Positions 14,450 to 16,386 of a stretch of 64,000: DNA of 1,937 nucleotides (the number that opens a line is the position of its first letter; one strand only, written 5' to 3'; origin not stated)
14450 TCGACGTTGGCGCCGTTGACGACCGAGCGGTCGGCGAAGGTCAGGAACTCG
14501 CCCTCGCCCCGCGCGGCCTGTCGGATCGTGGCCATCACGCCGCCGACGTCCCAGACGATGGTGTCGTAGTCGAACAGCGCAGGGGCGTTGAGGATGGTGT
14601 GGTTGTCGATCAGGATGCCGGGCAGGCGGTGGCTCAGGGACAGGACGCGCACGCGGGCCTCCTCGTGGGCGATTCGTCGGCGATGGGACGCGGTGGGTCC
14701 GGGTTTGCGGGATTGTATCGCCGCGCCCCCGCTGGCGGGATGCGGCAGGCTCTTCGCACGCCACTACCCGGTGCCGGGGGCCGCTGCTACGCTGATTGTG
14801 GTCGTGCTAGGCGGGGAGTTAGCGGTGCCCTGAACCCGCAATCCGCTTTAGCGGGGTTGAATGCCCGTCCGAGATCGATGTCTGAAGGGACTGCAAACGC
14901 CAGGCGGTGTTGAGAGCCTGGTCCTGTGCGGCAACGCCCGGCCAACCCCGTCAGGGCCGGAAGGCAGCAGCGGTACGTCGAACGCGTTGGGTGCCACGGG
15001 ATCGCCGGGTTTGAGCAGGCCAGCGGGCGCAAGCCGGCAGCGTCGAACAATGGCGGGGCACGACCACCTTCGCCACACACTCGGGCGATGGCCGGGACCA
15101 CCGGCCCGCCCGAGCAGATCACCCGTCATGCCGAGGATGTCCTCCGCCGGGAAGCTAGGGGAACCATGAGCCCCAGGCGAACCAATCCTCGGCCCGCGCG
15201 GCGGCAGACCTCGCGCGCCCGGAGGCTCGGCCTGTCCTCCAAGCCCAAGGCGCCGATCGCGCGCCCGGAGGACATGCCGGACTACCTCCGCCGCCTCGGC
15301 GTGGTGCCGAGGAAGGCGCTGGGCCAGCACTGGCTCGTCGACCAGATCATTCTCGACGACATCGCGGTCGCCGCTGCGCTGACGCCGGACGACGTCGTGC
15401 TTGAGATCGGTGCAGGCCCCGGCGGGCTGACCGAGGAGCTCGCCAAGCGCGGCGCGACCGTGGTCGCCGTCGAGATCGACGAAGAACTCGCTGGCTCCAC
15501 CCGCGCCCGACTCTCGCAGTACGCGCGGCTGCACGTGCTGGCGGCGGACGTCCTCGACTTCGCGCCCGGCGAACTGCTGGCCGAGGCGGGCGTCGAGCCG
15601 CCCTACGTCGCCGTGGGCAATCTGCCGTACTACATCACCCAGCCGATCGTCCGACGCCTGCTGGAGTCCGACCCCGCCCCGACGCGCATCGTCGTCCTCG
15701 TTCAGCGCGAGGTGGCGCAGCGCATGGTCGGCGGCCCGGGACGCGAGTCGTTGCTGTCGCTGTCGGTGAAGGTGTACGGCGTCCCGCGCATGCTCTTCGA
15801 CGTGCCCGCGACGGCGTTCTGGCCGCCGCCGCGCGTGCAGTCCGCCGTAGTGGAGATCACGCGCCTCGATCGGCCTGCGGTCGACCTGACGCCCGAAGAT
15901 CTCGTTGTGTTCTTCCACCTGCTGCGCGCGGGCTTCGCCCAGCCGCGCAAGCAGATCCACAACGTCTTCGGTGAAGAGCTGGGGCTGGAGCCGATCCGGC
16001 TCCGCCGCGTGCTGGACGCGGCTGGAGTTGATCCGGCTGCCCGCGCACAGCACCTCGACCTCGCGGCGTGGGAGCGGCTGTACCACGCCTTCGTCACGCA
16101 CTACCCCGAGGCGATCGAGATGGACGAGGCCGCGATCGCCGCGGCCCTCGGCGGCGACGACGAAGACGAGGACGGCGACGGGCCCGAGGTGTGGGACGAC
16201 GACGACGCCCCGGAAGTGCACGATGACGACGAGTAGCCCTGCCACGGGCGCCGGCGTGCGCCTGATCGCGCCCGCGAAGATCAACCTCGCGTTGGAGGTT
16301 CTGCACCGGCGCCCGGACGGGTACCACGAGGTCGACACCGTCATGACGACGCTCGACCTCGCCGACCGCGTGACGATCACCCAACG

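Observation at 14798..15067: Long-form (Alu-domain) SRP RNA in the 513-nt gap upstream of ksgA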

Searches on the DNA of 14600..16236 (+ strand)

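Call 7: search_rna_families(source=window, start=14600, end=15250, threshold=evalue, max_evalue=10)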
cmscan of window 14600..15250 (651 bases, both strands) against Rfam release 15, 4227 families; matches with E-value up to 10: 1.
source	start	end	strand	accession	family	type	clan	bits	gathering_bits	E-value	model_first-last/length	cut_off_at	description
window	14802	15063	+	RF01854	Bacteria_large_SRP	Gene;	CL00003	144.7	60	6.6e-25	1-256/256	no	Bacterial large signal recognition particle RNA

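Call 15: search_rna_families(sources=[L004, L005, L006, L007, L008, L009, L010, L011, L012, L013, L014, L015, L016, L017, L018, L019, L020, L021], threshold=gathering)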
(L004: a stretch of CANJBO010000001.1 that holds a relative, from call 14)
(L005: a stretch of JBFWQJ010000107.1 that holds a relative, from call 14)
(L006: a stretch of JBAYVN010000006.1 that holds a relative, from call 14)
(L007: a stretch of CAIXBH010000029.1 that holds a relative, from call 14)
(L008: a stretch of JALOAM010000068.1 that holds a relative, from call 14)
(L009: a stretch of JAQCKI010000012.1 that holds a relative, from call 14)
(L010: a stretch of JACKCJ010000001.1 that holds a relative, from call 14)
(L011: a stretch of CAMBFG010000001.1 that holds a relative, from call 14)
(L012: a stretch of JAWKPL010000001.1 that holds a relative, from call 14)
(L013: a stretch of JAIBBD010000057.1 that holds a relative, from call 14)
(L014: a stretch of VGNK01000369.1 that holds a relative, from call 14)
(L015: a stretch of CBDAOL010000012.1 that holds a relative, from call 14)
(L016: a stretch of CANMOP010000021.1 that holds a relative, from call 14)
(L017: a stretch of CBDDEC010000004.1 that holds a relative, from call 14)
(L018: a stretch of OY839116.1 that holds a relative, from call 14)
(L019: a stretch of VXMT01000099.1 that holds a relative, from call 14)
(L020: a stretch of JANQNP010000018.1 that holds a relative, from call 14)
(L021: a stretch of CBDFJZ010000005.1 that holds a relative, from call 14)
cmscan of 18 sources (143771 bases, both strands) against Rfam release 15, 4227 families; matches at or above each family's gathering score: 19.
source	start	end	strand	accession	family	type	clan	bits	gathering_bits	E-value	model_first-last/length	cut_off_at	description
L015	3652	3914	+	RF01854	Bacteria_large_SRP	Gene;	CL00003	175.8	60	1.3e-28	1-256/256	no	Bacterial large signal recognition particle RNA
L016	3621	3881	+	RF01854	Bacteria_large_SRP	Gene;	CL00003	175.7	60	1.4e-28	1-256/256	no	Bacterial large signal recognition particle RNA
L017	3652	3914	+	RF01854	Bacteria_large_SRP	Gene;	CL00003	175.7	60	1.4e-28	1-256/256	no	Bacterial large signal recognition particle RNA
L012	3681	3941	+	RF01854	Bacteria_large_SRP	Gene;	CL00003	174.6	60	2.3e-28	1-256/256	no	Bacterial large signal recognition particle RNA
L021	3664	3923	+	RF01854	Bacteria_large_SRP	Gene;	CL00003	173.6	60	3.4e-28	1-256/256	no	Bacterial large signal recognition particle RNA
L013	1544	1804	+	RF01854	Bacteria_large_SRP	Gene;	CL00003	172.7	60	5.2e-28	1-256/256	no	Bacterial large signal recognition particle RNA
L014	137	399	+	RF01854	Bacteria_large_SRP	Gene;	CL00003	170.1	60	1.7e-27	1-256/256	no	Bacterial large signal recognition particle RNA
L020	3660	3920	+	RF01854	Bacteria_large_SRP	Gene;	CL00003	167.8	60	4.7e-27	1-256/256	no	Bacterial large signal recognition particle RNA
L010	3542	3802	+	RF01854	Bacteria_large_SRP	Gene;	CL00003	156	60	9.3e-25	1-256/256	no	Bacterial large signal recognition particle RNA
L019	2811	3071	+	RF01854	Bacteria_large_SRP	Gene;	CL00003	156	60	9.1e-25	1-256/256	no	Bacterial large signal recognition particle RNA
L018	3720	3980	+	RF01854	Bacteria_large_SRP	Gene;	CL00003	155.6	60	1.1e-24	1-256/256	no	Bacterial large signal recognition particle RNA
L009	3646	3906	+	RF01854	Bacteria_large_SRP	Gene;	CL00003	153.4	60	2.9e-24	1-256/256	no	Bacterial large signal recognition particle RNA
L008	3532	3792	+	RF01854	Bacteria_large_SRP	Gene;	CL00003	150.8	60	9.2e-24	1-256/256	no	Bacterial large signal recognition particle RNA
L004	3536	3797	+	RF01854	Bacteria_large_SRP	Gene;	CL00003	148.5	60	2.6e-23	1-256/256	no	Bacterial large signal recognition particle RNA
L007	3691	3952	+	RF01854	Bacteria_large_SRP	Gene;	CL00003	145.3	60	1.1e-22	1-256/256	no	Bacterial large signal recognition particle RNA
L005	3634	3895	+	RF01854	Bacteria_large_SRP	Gene;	CL00003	141.2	60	6.7e-22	1-256/256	no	Bacterial large signal recognition particle RNA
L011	3698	3958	+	RF01854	Bacteria_large_SRP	Gene;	CL00003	140.9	60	7.8e-22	1-256/256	no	Bacterial large signal recognition particle RNA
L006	3634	3895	+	RF01854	Bacteria_large_SRP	Gene;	CL00003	139.1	60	1.8e-21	1-256/256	no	Bacterial large signal recognition particle RNA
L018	1757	1838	-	RF02464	Ms_AS-4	Gene; sRNA;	-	72.2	50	8.7e-09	1-82/82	no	Actinobacteria sRNA Ms_AS-4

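Call 16: search_rna_families(sources=[L022, L023, L024, L025, L026, L027, L028, L029, L030, L031, L032, L033, L034, L035, L036, L037, L038, L039], threshold=gathering)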
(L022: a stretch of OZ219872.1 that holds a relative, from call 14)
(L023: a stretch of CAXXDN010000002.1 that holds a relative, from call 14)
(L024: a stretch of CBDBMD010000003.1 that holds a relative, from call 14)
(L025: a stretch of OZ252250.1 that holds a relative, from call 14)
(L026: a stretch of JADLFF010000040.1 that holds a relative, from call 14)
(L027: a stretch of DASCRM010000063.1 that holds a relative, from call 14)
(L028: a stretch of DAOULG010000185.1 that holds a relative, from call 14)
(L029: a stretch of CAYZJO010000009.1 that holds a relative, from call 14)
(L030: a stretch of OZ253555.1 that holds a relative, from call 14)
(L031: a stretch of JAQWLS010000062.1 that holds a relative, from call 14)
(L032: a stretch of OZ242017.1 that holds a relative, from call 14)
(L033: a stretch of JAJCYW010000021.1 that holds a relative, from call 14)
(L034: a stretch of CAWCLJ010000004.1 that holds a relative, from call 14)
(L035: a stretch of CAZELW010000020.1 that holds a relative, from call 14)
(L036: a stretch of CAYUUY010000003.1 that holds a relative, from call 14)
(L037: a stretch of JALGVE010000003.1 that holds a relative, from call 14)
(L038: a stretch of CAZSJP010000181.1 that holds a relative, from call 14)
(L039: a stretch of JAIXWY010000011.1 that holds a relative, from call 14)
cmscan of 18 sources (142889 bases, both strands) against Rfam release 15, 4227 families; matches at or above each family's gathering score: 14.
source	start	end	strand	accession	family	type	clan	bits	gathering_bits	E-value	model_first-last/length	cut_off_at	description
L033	2070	2334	+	RF01854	Bacteria_large_SRP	Gene;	CL00003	195.4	60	2e-32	1-256/256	no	Bacterial large signal recognition particle RNA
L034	3460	3725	+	RF01854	Bacteria_large_SRP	Gene;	CL00003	187.2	60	7.9e-31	1-256/256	no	Bacterial large signal recognition particle RNA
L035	1022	1285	+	RF01854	Bacteria_large_SRP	Gene;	CL00003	186.3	60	1.2e-30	1-256/256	no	Bacterial large signal recognition particle RNA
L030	3610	3872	+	RF01854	Bacteria_large_SRP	Gene;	CL00003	181.4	60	1.1e-29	1-256/256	no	Bacterial large signal recognition particle RNA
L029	3604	3866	+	RF01854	Bacteria_large_SRP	Gene;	CL00003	176.1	60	1.1e-28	1-256/256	no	Bacterial large signal recognition particle RNA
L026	3581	3844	+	RF01854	Bacteria_large_SRP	Gene;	CL00003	175.2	60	1.7e-28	1-256/256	no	Bacterial large signal recognition particle RNA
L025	3661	3921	+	RF01854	Bacteria_large_SRP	Gene;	CL00003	169.8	60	1.9e-27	1-256/256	no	Bacterial large signal recognition particle RNA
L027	1251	1513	+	RF01854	Bacteria_large_SRP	Gene;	CL00003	167.7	60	4.9e-27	1-256/256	no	Bacterial large signal recognition particle RNA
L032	3635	3895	+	RF01854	Bacteria_large_SRP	Gene;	CL00003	161.4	60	8.1e-26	1-256/256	no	Bacterial large signal recognition particle RNA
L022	3639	3899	+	RF01854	Bacteria_large_SRP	Gene;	CL00003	155.1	60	1.3e-24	1-256/256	no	Bacterial large signal recognition particle RNA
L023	3612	3872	+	RF01854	Bacteria_large_SRP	Gene;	CL00003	154.9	60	1.5e-24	1-256/256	no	Bacterial large signal recognition particle RNA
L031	987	1249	+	RF01854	Bacteria_large_SRP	Gene;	CL00003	154.1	60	2.1e-24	1-256/256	no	Bacterial large signal recognition particle RNA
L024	3618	3878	+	RF01854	Bacteria_large_SRP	Gene;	CL00003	153.5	60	2.8e-24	1-256/256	no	Bacterial large signal recognition particle RNA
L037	6576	6647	+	RF00005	tRNA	Gene; tRNA;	CL00001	65.3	29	1.4e-11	1-71/71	no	tRNA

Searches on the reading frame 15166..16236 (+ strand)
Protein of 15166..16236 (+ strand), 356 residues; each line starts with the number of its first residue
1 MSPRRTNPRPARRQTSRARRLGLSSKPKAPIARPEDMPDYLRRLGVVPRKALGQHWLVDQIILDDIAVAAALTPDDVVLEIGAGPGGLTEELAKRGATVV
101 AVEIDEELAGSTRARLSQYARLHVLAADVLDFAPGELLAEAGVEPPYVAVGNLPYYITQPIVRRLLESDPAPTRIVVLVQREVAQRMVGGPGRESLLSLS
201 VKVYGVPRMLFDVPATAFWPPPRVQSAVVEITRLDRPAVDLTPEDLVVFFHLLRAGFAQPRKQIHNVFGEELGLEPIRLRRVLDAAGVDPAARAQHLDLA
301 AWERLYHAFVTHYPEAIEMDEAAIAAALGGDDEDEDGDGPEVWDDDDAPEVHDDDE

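Call 12: find_encoding_contigs(protein=window:15166-16236:+, flank=3000, max_places=4)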
Protein window:15166-16236:+ (356 aa): 8 contigs read that carry it; 3 places shown.
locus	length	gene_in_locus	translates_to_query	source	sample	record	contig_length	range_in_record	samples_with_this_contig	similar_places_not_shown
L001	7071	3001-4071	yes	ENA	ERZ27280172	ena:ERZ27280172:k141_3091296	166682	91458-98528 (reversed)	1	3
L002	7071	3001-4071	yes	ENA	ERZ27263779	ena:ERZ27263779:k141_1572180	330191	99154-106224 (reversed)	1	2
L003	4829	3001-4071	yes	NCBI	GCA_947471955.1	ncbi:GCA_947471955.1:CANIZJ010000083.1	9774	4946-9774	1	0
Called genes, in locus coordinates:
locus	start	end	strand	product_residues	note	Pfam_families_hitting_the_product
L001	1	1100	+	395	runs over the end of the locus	PF12242:Eno-Rase_NADH_b, PF12241:Enoyl_reductase, PF07055:Eno-Rase_FAD_bd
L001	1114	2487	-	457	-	-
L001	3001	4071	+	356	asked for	PF00398:RrnaAD, PF13649:Methyltransf_25 (weak)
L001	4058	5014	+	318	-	PF00288:GHMP_kinases_N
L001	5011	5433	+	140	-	-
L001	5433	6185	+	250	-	PF02811:PHP (weak), PF13263:PHP_C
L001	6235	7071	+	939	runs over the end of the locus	PF00929:RNase_T, PF01612:DNA_pol_A_exo1 (faint), PF00270:DEAD (weak), PF13307:Helicase_C_2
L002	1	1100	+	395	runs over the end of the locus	PF12242:Eno-Rase_NADH_b, PF12241:Enoyl_reductase, PF07055:Eno-Rase_FAD_bd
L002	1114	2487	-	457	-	-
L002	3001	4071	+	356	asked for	PF00398:RrnaAD, PF13649:Methyltransf_25 (weak)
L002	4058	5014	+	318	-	PF00288:GHMP_kinases_N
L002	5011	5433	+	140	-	-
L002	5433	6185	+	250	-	PF02811:PHP (weak), PF13263:PHP_C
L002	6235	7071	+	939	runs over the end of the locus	PF00929:RNase_T, PF01612:DNA_pol_A_exo1 (faint), PF00270:DEAD (weak), PF13307:Helicase_C_2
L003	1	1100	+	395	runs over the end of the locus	PF12242:Eno-Rase_NADH_b, PF12241:Enoyl_reductase, PF07055:Eno-Rase_FAD_bd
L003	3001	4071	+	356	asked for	PF00398:RrnaAD, PF13649:Methyltransf_25 (weak)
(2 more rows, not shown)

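Call 13: search_protein_families(library=pfam, proteins=[window:15166-16236:+])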
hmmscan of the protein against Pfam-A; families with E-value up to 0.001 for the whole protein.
window:15166-16236:+ (356 aa): 6 families
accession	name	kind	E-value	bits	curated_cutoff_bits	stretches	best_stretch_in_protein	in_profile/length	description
PF00398.26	RrnaAD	-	1.7e-51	175.3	24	1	49-299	5-257/263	Ribosomal RNA adenine dimethylase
PF13649.12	Methyltransf_25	-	3.7e-07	31.2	27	1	78-132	1-58/97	Methyltransferase domain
PF08242.18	Methyltransf_12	-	2.8e-05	25.2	30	1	79-131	1-55/98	Methyltransferase domain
PF08241.18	Methyltransf_11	-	5.9e-05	24.1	21.2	1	79-131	1-53/95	Methyltransferase domain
PF13489.12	Methyltransf_23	-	8.3e-05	22.8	27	1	66-112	13-60/164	Methyltransferase domain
PF01728.25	FtsJ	-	0.00018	21.9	24.1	1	72-140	19-86/181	FtsJ-like methyltransferase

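Call 14: find_related_loci(query=window:15166-16236:+, collection=genome_contigs, flank=4000)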
Query window:15166-16236:+ (356 aa) in genome_contigs; peptide patterns used: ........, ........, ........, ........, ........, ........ (x = any residue, [..] = any of these).
599 stretches matched a pattern (row limit reached: there are more); 39 encode a relative of the query (tblastn E <= 1e-3); 39 distinct loci.
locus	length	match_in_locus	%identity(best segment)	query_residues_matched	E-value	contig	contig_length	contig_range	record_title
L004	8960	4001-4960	87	1-320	2e-180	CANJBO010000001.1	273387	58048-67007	MAG: Chloroflexi bacterium isolate RH-23may17-1238 genome assembly, contig: RH-23may17-C147, whole genome shotgun sequen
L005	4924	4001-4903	88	21-321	6e-172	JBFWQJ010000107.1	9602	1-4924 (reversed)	MAG: Dehalococcoidia bacterium isolate CA_2019_TPBF_180 NODE_29155_length_9602_cov_3.163166_TPBF, whole genome shotgun s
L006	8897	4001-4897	82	21-320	4e-158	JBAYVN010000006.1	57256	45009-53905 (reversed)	MAG: Dehalococcoidia bacterium isolate SO_2016_LW3_60 scaffold00803_LW162_2016, whole genome shotgun sequence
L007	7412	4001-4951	71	3-319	1e-138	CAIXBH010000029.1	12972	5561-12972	MAG: uncultured Chloroflexi bacterium isolate Kiruna2_bin-0196 genome assembly, contig: bin-0196:029/315, whole genome s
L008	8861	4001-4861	66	38-321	1e-118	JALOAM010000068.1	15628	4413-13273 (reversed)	MAG: Dehalococcoidia bacterium isolate SO_2017_LW2 bin 160 scaffold_8255_c1_LW138R_2017, whole genome shotgun sequence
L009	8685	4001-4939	61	4-320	4e-117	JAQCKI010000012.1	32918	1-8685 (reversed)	MAG: Chloroflexota bacterium isolate casp40-mb.64 NODE_3137_length_32918_cov_0.081112, whole genome shotgun sequence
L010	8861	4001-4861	66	38-321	7e-117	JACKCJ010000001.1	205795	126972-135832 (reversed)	MAG: Dehalococcoidia bacterium isolate HK-STAS-CHLO-44 HK-STAS-CHLO-44_1, whole genome shotgun sequence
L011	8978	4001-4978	57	1-338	2e-115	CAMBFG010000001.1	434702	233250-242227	MAG: Dehalococcoides mccartyi isolate MH-09jul19-197 genome assembly, contig: MH-09jul19-C4, whole genome shotgun sequen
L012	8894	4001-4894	62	19-323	1e-112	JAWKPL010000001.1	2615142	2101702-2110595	MAG: Dehalococcoidia bacterium isolate ABC1.207 ABC1.207.fa-1, whole genome shotgun sequence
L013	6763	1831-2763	59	11-328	3e-111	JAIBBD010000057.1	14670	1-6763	MAG: Dehalococcoidia bacterium isolate SSF39 NODE_83353_length_14670_cov_27.616310, whole genome shotgun sequence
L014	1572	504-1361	67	34-319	3e-119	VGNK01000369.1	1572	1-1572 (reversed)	MAG: Chloroflexi bacterium isolate K_Offshore_120m_m2_037 K_Offshore_120m_m2_037_Ga0194131_10100606, whole genome shotgu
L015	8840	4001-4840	63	36-315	2e-110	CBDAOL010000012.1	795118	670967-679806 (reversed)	MAG: Dehalococcoidia bacterium isolate 54d9b4f5-af26-4cce-865f-5107084379f7 genome assembly, contig: contig_12, whole ge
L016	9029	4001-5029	56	1-348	3e-110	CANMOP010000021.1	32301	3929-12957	MAG: Chloroflexi bacterium isolate ZH-3nov15-188 genome assembly, contig: ZH-3nov15-C1096, whole genome shotgun sequence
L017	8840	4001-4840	64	36-315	5e-108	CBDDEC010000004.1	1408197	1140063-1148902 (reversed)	MAG: Dehalococcoidia bacterium isolate 6f6a38c2-1f49-4886-adb0-6b5e3ccd8930 genome assembly, contig: contig_4, whole gen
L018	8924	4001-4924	60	11-319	5e-108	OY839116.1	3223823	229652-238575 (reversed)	MAG: Dehalococcoidia bacterium isolate 44b3abb6-b6b9-4f11-be96-93ee54cc77f6 genome assembly, chromosome: 1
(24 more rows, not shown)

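Call 53: find_encoding_contigs(protein=window:15166-16236:+, flank=10000, max_places=1)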
Protein window:15166-16236:+ (356 aa): 8 contigs read that carry it; 1 place shown.
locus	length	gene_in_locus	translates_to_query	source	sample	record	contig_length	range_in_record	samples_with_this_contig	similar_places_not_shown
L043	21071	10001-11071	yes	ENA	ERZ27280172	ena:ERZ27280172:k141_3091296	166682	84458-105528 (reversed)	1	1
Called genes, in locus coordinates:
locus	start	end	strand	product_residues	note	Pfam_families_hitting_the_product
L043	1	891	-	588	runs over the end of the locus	PF07973:tRNA_SAD, PF00587:tRNA-synt_2b, PF03129:HGTP_anticodon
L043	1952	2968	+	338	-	PF00005:ABC_tran, PF13304:AAA_21 (weak), PF08352:oligo_HPY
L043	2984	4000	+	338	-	PF00005:ABC_tran, PF08352:oligo_HPY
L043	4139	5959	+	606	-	PF00009:GTP_EFTU, PF03144:GTP_EFTU_D2, PF00679:EFG_C, PF06421:LepA_C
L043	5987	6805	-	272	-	PF00561:Abhydrolase_1, PF12146:Hydrolase_4, PF12697:Abhydrolase_6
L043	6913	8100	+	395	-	PF12242:Eno-Rase_NADH_b, PF12241:Enoyl_reductase, PF07055:Eno-Rase_FAD_bd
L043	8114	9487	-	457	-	-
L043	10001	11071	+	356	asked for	PF00398:RrnaAD, PF13649:Methyltransf_25 (weak)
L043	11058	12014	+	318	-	PF00288:GHMP_kinases_N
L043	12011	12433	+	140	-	-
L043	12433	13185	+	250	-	PF02811:PHP (weak), PF13263:PHP_C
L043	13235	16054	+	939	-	PF00929:RNase_T, PF01612:DNA_pol_A_exo1 (faint), PF00270:DEAD (weak), PF13307:Helicase_C_2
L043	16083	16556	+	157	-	PF00583:Acetyltransf_1 (weak)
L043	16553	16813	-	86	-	-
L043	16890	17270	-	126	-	-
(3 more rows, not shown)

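Call 58: search_protein_families(library=ncbifam, proteins=[window:15166-16236:+])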
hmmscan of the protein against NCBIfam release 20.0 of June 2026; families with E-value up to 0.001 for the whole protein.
window:15166-16236:+ (356 aa): 28 families (the best 25 are shown)
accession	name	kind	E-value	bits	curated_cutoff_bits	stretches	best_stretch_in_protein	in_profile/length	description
TIGR00755.1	ksgA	equivalog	6.5e-64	215.7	171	1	47-308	2-255/256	16S rRNA (adenine(1518)-N(6)/adenine(1519)-N(6))-dimethyltransferase RsmA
NF000499.2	Erm23S_rRNA_broad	equivalog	1.1e-45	156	212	1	52-308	1-243/244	23S ribosomal RNA methyltransferase Erm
NF011486.0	PRK14896.1-1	equivalog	4.8e-32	111.1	450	1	38-267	11-232/284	16S ribosomal RNA methyltransferase A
NF000337.1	erm_SHROVE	exception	9.5e-29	100.4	320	1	49-267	3-210/248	ErmE/ErmH/ErmO/ErmR family 23S rRNA (adenine(2058)-N(6))-methyltransferase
NF012218.0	erm_38_23S_MT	exception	3.2e-22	79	800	1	49-308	8-257/386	23S rRNA (adenine(2058)-N(6))-methyltransferase Erm(38)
NF042938.1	Erm55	exception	1.2e-20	73.7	525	1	49-242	8-188/270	23S rRNA (adenine(2058)-N(6))-methyltransferase Erm(55)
NF042988.1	Erm46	exception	1.6e-19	70.3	503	1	48-244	7-190/255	23S rRNA (adenine(2058)-N(6))-methyltransferase Erm(46)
NF000087.1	ErmO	exception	8.9e-18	64.6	450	1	51-307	10-255/259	23S rRNA (adenine(2058)-N(6))-methyltransferase Erm(O)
NF000024.1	ErmS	exception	1.2e-17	64.3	675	1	48-259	59-261/319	23S rRNA (adenine(2058)-N(6))-methyltransferase Erm(S)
NF045543.1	erm_G_23S_MT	exception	1.9e-16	60.6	515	1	56-233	12-178/244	23S rRNA (adenine(2058)-N(6))-methyltransferase Erm(G)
NF012219.1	erm_C_23S_MT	exception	5.1e-16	59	530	1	54-233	10-178/244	23S rRNA (adenine(2058)-N(6))-methyltransferase Erm(C)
NF012223.0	erm_F_23S_MT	exception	1.2e-15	57.6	575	1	48-233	7-184/266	23S rRNA (adenine(2058)-N(6))-methyltransferase Erm(F)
NF000047.1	ErmV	exception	5.6e-15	55.4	500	1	50-292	9-240/259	23S rRNA (adenine(2058)-N(6))-methyltransferase Erm(V)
NF000468.1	Erm37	exception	1.1e-14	54.8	350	1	49-233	8-170/179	23S rRNA (adenine(2058)-N(6))-methyltransferase Erm(37)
NF012222.1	erm_A_23S_MT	exception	2.6e-14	53.3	475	1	64-233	20-178/243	23S rRNA (adenine(2058)-N(6))-methyltransferase Erm(A)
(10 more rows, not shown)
